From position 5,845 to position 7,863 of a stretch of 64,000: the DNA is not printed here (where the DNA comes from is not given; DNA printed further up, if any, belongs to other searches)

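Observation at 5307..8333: NERD nuclease fused to UvrD-like SF1 helicase, flanked by nitroreductase and a P-loop kinase: nuclease-helicase (Nhi-like) candidate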

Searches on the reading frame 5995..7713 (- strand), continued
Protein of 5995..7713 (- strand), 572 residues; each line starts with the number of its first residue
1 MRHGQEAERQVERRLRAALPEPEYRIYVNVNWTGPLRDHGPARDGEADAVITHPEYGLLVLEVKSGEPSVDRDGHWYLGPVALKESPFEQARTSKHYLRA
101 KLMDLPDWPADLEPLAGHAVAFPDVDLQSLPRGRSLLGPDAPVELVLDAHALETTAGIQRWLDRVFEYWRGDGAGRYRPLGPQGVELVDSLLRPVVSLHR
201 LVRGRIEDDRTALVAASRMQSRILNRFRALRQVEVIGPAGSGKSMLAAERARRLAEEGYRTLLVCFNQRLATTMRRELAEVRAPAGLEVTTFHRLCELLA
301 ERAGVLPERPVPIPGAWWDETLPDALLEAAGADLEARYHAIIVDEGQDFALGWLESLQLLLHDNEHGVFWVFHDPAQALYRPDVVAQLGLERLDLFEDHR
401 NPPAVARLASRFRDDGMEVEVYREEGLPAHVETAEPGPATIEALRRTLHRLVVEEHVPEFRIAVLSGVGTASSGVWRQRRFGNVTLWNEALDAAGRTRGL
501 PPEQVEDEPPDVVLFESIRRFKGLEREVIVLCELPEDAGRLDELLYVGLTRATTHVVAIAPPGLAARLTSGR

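Call 39: search_protein_representatives(alignment_id=A1)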
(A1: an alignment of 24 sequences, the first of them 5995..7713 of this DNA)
Query: 24 sequences, 568 profile positions. Proteins with E-value up to 0.001 (for the whole library): 10312; up to 1e-10: 5968; up to 1e-30: 1992. The best 150 are listed.
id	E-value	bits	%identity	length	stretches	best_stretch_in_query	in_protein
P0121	9.2e-236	800.3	-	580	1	4-567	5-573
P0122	4.5e-192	656.0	-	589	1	2-568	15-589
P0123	2.2e-175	600.9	-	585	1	5-567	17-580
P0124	3.2e-170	583.9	-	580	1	4-568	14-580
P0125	8.2e-166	569.3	-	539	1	4-423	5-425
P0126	8.1e-154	529.7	-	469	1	100-486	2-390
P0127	1.0e-153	529.4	-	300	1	1-296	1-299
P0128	1.9e-151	521.9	-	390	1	196-568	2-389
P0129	2.7e-149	514.8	-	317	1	247-564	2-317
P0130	6.2e-149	513.6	-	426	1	144-566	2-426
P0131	7.4e-146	503.5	-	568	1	3-568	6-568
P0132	1.6e-140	485.9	-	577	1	25-484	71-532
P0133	5.6e-140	484.0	-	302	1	100-391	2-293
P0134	6.1e-140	483.9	-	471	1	118-568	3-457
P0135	8.3e-133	460.4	-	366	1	3-362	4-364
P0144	5.8e-111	388.2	-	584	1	5-561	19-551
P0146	1.9e-106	373.3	-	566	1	4-566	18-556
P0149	2.1e-104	366.6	-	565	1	5-562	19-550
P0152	6.5e-100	351.8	-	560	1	6-563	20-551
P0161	1.7e-96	340.5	-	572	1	6-567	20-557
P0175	9.1e-92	324.9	-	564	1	6-559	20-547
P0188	1.0e-87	311.5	-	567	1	6-567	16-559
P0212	1.4e-83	297.9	-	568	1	6-564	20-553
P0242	4.7e-80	286.2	-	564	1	6-567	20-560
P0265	4.2e-77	276.5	-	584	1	5-567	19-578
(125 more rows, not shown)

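Call 40: list_cluster_members(proteins=[P0144, P0146, P0149, P0152, P0161, P0175, P0188, P0212, P0242, P0265])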
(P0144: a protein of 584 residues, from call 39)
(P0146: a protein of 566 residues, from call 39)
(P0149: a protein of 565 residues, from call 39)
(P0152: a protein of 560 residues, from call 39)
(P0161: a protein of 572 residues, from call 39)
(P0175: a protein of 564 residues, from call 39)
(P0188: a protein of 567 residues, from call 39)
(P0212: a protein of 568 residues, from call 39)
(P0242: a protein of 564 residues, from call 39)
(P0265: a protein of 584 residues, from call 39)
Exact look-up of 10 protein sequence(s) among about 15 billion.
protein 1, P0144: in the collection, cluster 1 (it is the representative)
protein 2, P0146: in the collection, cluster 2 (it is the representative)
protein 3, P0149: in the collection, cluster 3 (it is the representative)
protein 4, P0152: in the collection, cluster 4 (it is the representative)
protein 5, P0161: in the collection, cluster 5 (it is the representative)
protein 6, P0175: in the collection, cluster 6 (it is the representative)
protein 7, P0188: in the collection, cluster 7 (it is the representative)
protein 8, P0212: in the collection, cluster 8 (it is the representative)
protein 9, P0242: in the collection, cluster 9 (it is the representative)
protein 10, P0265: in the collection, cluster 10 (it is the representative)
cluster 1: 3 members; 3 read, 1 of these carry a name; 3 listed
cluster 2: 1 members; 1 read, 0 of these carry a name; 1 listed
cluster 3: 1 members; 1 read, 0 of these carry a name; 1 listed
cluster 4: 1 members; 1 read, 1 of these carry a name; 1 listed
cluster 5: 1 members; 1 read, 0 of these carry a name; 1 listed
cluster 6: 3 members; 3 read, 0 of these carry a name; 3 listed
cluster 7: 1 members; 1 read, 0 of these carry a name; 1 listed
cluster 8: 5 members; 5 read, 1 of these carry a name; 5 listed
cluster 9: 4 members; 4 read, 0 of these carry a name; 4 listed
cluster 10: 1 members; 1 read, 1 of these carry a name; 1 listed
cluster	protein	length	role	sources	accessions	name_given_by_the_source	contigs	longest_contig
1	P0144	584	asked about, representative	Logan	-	-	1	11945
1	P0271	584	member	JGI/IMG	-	hypothetical protein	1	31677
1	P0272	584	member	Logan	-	-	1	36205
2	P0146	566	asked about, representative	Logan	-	-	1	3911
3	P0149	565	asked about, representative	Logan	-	-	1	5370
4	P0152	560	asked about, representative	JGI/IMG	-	hypothetical protein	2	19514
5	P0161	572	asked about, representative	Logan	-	-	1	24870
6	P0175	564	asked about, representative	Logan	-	-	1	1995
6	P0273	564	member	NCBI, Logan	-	-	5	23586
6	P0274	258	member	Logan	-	-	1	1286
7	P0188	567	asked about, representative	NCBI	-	-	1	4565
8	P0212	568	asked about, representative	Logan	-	-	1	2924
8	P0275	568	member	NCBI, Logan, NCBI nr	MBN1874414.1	MAG: ATP-binding domain-containing protein [Anaerolineae bacterium] | ATP-binding domain-containing protein [Anaerolineae bacterium]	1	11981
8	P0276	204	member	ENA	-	-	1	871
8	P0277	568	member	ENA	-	-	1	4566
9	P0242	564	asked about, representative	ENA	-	-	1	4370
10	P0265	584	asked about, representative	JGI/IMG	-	hypothetical protein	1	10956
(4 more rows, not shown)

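Call 41: search_dna_similar(query=window:5995-7713:-, collection=plasmids, mode=protein, max_rows=25)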
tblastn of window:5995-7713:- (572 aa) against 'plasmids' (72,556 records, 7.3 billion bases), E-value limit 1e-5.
Records with a match: 28; places in all: 28; records where one place covers at least 80% of the query: 14.
Best place of each record, by identity: <60% 28.
By first word of the organism name: Burkholderia 5; Rhizobium 5; Caballeronia 3; Azospirillum 2; Cupriavidus 2; Shinella 1; Paracoccus 1; Leisingera 1; Sphingomonas 1; Thermomicrobium 1; and 6 more.
By predicted mobility (MOB-suite, as given by PLSDB): non-mobilizable 16; mobilizable 7; conjugative 5.
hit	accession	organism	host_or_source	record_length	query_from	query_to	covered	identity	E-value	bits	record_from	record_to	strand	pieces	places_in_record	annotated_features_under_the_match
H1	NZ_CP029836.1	Azospirillum ramasamyi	single cell,Cow dung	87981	5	571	99%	32.8%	4e-46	182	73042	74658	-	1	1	NERD domain-containing protein/DEAD/DEAH box helicase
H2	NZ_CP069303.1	Shinella sp. PSBB067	monoisolate,Minnesota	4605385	5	571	99%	31.3%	1e-39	162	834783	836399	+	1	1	none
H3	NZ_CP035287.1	Paracoccus versutus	whole organism,soil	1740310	1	560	98%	31.5%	1e-39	163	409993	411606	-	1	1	none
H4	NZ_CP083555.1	Leisingera sp. S132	-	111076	3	569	99%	30.3%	1e-34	147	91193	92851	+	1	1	NERD domain-containing protein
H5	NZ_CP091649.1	Burkholderia aenigmatica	-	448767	12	559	96%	30.9%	7e-39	160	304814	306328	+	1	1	NERD domain-containing protein/DEAD/DEAH box helicase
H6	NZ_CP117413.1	Sphingomonas naphthae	Single cell,Oil contaminated soil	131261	7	554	96%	30.9%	7e-47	184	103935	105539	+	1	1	UvrD-helicase domain-containing protein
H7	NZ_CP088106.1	Rhizobium ruizarguesonis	cell culture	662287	5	553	96%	30.4%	4e-37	155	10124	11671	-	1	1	NERD domain-containing protein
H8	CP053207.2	Rhizobium leguminosarum bv. trifolii TA1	-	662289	5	553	96%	30.4%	4e-37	155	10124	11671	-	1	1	hypothetical protein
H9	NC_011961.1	Thermomicrobium roseum DSM 5159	-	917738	36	560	92%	31.7%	3e-39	161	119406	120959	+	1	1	NERD domain-containing protein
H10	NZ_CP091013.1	Burkholderia cenocepacia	-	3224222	8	560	97%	27.4%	6e-18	96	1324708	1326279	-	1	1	none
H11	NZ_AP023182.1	Paraburkholderia sp. PGU19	Physopelta gutta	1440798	15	568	97%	27.3%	4e-16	90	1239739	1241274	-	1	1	record has no annotation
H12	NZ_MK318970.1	Rhizobium rhizogenes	-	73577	5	559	97%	26.7%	4e-21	105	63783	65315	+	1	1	NERD domain-containing protein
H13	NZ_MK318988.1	Rhizobium rhizogenes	-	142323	5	559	97%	26.7%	4e-21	105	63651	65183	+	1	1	NERD domain-containing protein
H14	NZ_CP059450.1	Azospirillum brasilense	Prokaryotes,soil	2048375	13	553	95%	24.2%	3e-7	61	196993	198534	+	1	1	none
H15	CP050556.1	Rhizobium leguminosarum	Vicia sativa,cell culture,root nodule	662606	5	383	66%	33.7%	6e-32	139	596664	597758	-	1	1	hypothetical protein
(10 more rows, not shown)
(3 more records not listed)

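Call 42: search_dna_similar(query=window:5995-7713:-, collection=phages, mode=protein, max_rows=15)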
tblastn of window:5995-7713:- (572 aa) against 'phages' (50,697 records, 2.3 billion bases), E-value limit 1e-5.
Records with a match: 1; places in all: 1; records where one place covers at least 80% of the query: 1.
Best place of each record, by identity: <60% 1.
By first word of the organism name: Bacteriophage 1.
By host as written in the record: - 1.
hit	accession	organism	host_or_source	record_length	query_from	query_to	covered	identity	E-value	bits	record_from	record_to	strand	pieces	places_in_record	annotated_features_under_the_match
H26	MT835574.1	Bacteriophage sp.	human fecal samples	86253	46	563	91%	29.6%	4e-20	101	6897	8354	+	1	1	record has no annotation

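Call 43: get_annotated_region(hit=H1, flank=7000)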
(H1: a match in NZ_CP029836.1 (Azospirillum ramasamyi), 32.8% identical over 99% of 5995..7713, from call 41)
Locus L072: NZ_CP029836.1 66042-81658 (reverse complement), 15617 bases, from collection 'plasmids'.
description: Azospirillum ramasamyi strain M2T2B2 plasmid unnamed6, complete sequence
organism: Azospirillum ramasamyi (NCBI taxid 682998)
taxonomy: Bacteria; Pseudomonadota; Alphaproteobacteria; Rhodospirillales; Azospirillaceae; Azospirillum; Azospirillum ramasamyi
host: -; source: single cell,Cow dung; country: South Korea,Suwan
typing (MOB-suite, as given by PLSDB): mobilizable; relaxase MOBP
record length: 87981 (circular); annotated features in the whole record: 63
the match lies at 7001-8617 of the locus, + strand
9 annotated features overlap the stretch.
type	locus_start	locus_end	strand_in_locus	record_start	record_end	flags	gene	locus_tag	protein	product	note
CDS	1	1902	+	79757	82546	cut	-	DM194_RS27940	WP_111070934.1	UvrD-helicase domain-containing protein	-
CDS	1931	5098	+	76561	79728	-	-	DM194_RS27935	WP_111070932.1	helicase-related protein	-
CDS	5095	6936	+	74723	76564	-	-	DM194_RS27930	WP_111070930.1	DUF1998 domain-containing protein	-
CDS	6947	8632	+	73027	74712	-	-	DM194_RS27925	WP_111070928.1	NERD domain-containing protein/DEAD/DEAH box helicase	-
CDS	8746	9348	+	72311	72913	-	-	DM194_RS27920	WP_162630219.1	DarT ssDNA thymidine ADP-ribosyltransferase family protein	-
CDS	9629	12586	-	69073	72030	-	-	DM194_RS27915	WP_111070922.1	Tn3 family transposase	-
CDS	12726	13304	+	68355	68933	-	-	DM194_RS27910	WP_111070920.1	recombinase family protein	GO:0006310 - DNA recombination [Evidence IEA]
CDS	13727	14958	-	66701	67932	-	-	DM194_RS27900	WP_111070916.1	IS3 family transposase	-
CDS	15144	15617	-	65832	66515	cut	-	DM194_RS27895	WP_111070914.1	class I SAM-dependent methyltransferase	-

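Call 44: get_annotated_region(hit=H6, flank=7000)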
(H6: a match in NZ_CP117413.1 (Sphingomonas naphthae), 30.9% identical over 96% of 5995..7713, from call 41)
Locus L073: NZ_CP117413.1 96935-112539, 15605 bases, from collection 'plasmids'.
description: Sphingomonas naphthae strain KACC 18716 plasmid unnamed2, complete sequence
organism: Sphingomonas naphthae (NCBI taxid 1813468)
taxonomy: Bacteria; Pseudomonadota; Alphaproteobacteria; Sphingomonadales; Sphingomonadaceae; Sphingomonas; Sphingomonas naphthae
host: -; source: Single cell,Oil contaminated soil; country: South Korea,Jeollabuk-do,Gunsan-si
typing (MOB-suite, as given by PLSDB): non-mobilizable; replicon rep_cluster_2265; mating-pair formation MPF_T
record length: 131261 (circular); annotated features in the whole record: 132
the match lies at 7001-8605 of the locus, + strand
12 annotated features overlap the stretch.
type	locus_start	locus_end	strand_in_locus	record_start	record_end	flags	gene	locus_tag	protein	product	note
CDS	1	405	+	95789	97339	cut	-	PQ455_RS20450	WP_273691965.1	cryptochrome/photolyase family protein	-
CDS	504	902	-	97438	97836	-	-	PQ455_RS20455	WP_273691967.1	VOC family protein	-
CDS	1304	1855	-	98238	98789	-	-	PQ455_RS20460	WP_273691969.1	hypothetical protein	-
CDS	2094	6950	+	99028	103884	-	-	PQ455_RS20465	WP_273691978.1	DUF3883 domain-containing protein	-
CDS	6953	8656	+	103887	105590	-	-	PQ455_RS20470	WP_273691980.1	UvrD-helicase domain-containing protein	-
CDS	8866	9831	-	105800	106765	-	-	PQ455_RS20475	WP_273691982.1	hypothetical protein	-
CDS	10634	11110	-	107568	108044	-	-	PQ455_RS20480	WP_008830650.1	hypothetical protein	-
CDS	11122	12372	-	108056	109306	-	-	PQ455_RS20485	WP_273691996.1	molybdopterin-dependent oxidoreductase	-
CDS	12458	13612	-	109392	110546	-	-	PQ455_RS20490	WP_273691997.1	TDT family transporter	-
CDS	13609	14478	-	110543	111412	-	-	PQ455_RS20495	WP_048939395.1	LysR family transcriptional regulator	-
CDS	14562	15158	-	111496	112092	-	-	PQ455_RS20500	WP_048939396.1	uracil-DNA glycosylase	-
CDS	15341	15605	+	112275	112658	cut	-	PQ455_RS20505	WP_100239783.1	DUF305 domain-containing protein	-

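Call 45: get_annotated_region(hit=H9, flank=7000)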
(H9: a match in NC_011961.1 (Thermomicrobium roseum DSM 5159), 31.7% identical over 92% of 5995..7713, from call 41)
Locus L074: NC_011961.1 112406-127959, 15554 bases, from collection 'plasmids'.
description: Thermomicrobium roseum DSM 5159 plasmid unnamed, complete sequence
organism: Thermomicrobium roseum DSM 5159 (NCBI taxid 309801)
taxonomy: Bacteria; Thermomicrobiota; Thermomicrobia; Thermomicrobiales; Thermomicrobiaceae; Thermomicrobium; Thermomicrobium roseum; Thermomicrobium roseum DSM 5159
host: -; source: -; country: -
typing (MOB-suite, as given by PLSDB): non-mobilizable
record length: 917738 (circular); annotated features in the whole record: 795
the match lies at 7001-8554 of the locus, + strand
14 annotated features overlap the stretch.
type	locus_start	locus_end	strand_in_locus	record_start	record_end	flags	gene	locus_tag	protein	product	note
CDS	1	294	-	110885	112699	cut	cas10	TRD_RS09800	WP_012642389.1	type III-B CRISPR-associated protein Cas10/Cmr2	GO:0043571 - maintenance of CRISPR repeat elements [Evidence IEA]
CDS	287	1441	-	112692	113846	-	cmr1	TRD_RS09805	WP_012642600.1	type III-B CRISPR module RAMP protein Cmr1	GO:0043571 - maintenance of CRISPR repeat elements [Evidence IEA]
CDS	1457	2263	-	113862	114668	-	-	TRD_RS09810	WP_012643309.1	serine protease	GO:0006508 - proteolysis [Evidence IEA]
CDS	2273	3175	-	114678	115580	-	-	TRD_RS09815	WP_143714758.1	zinc ribbon domain-containing protein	-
CDS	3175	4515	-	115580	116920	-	-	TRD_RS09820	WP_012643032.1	hypothetical protein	-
CDS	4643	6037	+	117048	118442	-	-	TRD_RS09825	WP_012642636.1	dipeptidase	-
CDS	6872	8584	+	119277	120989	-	-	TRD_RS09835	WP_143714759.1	NERD domain-containing protein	-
CDS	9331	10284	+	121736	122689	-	-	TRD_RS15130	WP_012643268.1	hypothetical protein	-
CDS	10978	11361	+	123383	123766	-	-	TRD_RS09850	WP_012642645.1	hypothetical protein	-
CDS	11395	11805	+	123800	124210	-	-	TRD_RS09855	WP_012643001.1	hypothetical protein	-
CDS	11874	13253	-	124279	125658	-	-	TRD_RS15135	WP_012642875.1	ferritin-like domain-containing protein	-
CDS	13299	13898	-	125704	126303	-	-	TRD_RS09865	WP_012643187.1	ferritin-like domain-containing protein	-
CDS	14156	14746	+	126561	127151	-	-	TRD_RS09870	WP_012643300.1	sigma-70 family RNA polymerase sigma factor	GO:0006352 - DNA-templated transcription initiation [Evidence IEA]; GO:0006355 - regulation of DNA-templated ...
CDS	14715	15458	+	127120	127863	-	-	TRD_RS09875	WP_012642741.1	anti-sigma factor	-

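Call 59: find_encoding_contigs(protein=P0271, flank=8000, max_places=1)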
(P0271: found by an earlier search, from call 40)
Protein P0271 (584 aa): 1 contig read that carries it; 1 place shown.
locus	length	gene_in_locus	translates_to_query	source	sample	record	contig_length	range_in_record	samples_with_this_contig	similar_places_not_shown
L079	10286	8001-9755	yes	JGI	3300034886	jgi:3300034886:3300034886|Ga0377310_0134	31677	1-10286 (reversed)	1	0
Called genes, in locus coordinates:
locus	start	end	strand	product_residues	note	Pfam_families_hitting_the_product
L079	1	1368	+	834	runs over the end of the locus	PF24957:DrmE_C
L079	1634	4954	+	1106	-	PF00270:DEAD (faint), PF00271:Helicase_C (weak)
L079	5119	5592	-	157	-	-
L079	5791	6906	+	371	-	-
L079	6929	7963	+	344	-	PF01555:N6_N4_Mtase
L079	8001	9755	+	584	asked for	PF08378:NERD, PF00580:UvrD-helicase (faint), PF13245:AAA_19 (weak), PF13538:UvrD_C_2 (weak)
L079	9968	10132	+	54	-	-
